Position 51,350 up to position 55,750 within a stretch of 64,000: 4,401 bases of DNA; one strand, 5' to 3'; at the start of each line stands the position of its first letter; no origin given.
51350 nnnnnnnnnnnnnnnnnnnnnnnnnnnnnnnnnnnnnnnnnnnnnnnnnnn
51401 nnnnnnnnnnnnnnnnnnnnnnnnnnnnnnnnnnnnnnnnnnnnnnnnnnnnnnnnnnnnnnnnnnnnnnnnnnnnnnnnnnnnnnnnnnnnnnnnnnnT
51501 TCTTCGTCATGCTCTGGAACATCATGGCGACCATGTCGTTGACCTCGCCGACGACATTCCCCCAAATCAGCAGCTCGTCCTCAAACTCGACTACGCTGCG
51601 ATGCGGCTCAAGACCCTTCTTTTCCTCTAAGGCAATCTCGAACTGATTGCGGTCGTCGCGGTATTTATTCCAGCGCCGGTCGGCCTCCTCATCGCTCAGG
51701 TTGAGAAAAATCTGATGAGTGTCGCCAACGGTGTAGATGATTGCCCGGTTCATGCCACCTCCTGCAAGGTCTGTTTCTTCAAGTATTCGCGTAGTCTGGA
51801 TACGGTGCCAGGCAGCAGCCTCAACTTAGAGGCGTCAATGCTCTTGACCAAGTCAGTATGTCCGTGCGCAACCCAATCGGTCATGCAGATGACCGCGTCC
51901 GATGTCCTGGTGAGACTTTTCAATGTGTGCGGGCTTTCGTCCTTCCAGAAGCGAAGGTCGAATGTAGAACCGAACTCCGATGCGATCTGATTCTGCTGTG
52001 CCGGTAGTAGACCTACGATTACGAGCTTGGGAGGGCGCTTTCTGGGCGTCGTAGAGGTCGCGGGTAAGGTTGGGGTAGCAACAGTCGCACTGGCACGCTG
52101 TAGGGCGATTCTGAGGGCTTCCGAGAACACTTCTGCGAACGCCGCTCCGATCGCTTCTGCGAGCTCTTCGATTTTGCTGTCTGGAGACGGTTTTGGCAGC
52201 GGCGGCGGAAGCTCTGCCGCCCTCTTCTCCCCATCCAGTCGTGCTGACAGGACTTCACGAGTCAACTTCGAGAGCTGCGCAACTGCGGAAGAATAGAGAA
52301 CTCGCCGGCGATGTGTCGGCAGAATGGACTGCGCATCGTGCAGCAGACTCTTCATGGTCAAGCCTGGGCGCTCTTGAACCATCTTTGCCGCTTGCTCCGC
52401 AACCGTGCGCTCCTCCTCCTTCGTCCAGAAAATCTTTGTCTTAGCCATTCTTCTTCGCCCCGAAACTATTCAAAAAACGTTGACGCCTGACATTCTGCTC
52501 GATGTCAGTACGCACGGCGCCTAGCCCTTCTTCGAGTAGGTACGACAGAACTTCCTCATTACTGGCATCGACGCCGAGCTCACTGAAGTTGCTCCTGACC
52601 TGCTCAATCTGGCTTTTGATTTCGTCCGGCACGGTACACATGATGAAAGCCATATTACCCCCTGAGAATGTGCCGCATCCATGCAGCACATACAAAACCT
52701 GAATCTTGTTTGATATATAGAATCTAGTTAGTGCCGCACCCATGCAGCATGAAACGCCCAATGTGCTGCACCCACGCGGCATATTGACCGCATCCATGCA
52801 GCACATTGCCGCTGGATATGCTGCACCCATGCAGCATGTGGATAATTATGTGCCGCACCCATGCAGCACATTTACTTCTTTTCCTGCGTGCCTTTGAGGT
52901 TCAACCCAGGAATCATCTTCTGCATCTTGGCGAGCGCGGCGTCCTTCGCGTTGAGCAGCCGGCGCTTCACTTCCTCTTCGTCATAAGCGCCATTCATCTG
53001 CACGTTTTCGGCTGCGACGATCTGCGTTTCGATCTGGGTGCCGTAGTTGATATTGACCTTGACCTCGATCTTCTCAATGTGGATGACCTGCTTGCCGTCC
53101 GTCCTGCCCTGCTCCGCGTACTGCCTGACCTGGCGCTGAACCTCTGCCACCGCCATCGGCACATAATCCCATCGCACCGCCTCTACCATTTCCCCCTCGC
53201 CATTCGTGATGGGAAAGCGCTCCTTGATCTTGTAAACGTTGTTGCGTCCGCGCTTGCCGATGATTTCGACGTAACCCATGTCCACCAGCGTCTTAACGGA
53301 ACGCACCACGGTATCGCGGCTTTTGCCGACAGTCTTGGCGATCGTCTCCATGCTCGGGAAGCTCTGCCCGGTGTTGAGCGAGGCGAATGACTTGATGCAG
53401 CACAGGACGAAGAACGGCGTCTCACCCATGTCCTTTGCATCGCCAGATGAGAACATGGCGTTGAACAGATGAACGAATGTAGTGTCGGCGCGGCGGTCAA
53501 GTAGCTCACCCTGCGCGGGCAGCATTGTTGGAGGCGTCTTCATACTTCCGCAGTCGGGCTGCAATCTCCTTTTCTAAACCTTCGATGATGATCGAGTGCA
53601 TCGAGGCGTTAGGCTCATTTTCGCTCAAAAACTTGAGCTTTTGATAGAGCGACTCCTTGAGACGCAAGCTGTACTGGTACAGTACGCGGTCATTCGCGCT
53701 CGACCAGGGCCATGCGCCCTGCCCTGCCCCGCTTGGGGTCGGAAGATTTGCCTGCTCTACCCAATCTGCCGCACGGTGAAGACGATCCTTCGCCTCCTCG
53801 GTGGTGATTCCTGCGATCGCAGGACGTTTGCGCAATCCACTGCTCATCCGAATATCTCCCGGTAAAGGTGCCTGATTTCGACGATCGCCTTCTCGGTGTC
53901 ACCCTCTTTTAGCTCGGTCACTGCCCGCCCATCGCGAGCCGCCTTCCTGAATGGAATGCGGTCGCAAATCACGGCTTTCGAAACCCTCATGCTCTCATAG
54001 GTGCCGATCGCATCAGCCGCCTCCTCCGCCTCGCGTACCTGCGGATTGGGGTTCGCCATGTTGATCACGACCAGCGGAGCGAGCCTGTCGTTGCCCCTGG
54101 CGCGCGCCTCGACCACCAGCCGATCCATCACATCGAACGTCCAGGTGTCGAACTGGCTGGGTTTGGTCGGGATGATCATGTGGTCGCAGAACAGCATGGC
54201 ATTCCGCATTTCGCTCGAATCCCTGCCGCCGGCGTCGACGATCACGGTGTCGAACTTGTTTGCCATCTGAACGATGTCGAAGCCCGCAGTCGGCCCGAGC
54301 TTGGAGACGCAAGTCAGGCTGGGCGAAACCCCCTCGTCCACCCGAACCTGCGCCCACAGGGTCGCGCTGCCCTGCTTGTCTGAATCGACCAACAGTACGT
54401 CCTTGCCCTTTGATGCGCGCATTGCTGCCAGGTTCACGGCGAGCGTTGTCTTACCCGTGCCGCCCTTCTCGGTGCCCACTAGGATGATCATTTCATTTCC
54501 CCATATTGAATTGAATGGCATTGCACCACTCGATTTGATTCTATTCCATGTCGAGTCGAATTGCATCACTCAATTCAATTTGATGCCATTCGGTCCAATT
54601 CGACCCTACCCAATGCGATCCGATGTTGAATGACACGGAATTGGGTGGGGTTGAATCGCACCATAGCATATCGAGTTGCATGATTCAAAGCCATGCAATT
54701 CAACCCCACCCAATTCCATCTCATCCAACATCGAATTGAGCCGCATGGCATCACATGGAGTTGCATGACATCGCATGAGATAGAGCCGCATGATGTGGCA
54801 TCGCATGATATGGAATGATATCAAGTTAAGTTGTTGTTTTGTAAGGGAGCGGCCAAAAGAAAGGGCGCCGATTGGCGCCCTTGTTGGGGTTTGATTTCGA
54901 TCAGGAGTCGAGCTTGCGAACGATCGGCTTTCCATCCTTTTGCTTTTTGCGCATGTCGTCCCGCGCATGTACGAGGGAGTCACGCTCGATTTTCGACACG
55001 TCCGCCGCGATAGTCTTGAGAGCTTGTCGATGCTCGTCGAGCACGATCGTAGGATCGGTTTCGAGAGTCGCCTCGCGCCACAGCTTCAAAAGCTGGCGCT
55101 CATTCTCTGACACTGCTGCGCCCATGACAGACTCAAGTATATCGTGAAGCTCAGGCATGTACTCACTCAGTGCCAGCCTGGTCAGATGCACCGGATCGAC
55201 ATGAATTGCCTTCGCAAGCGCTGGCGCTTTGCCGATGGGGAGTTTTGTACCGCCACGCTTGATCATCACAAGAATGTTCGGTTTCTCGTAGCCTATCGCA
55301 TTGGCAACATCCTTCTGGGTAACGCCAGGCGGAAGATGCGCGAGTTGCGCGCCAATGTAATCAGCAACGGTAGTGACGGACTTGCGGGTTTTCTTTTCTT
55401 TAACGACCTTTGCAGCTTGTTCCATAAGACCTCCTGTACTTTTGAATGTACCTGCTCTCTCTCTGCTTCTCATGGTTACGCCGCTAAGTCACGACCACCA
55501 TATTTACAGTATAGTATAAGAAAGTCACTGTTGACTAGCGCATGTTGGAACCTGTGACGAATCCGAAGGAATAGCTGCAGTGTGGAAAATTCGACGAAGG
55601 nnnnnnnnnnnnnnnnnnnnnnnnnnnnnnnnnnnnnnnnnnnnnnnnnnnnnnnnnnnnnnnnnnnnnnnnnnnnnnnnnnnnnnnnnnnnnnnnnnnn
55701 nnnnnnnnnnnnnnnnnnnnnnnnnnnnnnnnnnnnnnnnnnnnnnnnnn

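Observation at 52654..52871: Six phased 18-bp iterons with an AT-rich segment next to a wHTH gene: plasmid-type replication origin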

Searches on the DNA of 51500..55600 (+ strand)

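Call 6: search_dna_similar(query=window:51500-55600:+, collection=phages, mode=distant, max_rows=20)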
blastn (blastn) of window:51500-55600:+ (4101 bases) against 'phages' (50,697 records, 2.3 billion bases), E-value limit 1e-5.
No match.

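Call 7: search_dna_similar(query=window:51500-55600:+, collection=plasmids, mode=distant, max_rows=20)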
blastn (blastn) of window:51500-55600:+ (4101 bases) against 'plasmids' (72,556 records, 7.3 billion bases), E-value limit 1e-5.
Records with a match: 4; places in all: 4; records where one place covers at least 80% of the query: 0.
Best place of each record, by identity: 60-80% 4.
By first word of the organism name: Methylocaldum 1; Methylomagnum 1; Hyphomicrobiales 1; Microbacterium 1.
By predicted mobility (MOB-suite, as given by PLSDB): non-mobilizable 4.
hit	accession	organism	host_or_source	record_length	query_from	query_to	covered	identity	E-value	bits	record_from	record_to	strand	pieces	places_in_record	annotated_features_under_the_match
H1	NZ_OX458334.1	Methylocaldum szegediense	-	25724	2849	3018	4%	71.8%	1e-13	89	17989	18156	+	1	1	AAA family ATPase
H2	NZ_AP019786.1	Methylomagnum ishizawai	-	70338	2849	2995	4%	73.0%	2e-11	81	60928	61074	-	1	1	AAA family ATPase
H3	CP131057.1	Hyphomicrobiales bacterium UR115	tomato,bacteria,rhizosphere soil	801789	2865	2971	3%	72.9%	4e-6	64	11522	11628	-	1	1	none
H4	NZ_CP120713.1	Microbacterium sp. BDGP8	Mus musculus,whole organism,left pinna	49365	2898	2992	2%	76.3%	3e-7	67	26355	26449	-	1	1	AAA family ATPase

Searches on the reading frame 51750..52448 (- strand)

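Call 5: search_protein_families(library=pfam, proteins=[window:51750-52448:-], max_evalue=0.1)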
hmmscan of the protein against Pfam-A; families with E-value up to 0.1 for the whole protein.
window:51750-52448:- (232 aa): 2 families
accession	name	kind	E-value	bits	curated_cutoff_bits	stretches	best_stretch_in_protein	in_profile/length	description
PF10087.14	DUF2325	-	0.0034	18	33.6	1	164-203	25-67/94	Uncharacterized protein conserved in bacteria (DUF2325)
PF07878.17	RHH_5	-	0.085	13.1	26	0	8-26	19-37/43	CopG-like RHH_1 or ribbon-helix-helix domain, RHH_5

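Call 9: search_protein_families(library=phrogs, proteins=[window:51750-52448:-], max_evalue=0.01)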
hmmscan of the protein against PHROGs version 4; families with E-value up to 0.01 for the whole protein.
window:51750-52448:- (232 aa): 1 family
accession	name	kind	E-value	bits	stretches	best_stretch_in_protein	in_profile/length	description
phrog_5333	-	unknown function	0.0088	17.2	0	91-138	14-58/64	-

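Call 94: search_protein_families(library=ncbifam, proteins=[window:51750-52448:-], max_evalue=0.01)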
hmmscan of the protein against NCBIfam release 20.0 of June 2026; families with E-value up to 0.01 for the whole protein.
window:51750-52448:- (232 aa): 0 families
